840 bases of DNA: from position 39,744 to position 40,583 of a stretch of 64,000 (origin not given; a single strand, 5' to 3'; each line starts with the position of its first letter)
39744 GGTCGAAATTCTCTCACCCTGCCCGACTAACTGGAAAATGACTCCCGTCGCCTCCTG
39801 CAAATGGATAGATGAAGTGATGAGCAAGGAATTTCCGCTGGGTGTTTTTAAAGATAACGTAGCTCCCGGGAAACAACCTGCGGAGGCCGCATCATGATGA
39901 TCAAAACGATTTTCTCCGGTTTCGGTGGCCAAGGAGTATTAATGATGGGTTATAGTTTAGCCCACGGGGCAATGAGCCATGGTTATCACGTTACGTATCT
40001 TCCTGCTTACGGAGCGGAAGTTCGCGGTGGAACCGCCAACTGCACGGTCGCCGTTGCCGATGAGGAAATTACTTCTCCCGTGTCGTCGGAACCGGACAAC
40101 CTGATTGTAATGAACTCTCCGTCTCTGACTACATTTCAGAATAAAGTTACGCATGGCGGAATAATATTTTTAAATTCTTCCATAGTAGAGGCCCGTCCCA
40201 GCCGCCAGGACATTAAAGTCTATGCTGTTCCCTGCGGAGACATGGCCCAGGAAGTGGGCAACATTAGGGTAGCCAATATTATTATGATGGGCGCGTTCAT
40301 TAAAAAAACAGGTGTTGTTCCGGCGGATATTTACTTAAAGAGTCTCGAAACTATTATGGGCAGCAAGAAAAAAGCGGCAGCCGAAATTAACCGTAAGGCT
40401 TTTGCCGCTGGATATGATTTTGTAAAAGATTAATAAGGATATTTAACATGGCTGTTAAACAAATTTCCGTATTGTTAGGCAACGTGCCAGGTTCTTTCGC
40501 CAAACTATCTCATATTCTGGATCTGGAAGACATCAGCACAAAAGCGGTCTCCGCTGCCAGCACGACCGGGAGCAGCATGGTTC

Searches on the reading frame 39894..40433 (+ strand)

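Call 64: search_protein_families(library=pfam, proteins=[window:39894-40433:+], max_evalue=0.0001)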
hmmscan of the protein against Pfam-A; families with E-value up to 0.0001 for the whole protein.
window:39894-40433:+ (179 aa): 1 family
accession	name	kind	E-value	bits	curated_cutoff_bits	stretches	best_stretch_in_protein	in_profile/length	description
PF01558.24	POR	-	1.3e-38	133.3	27.4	1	11-175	1-173/173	Pyruvate ferredoxin/flavodoxin oxidoreductase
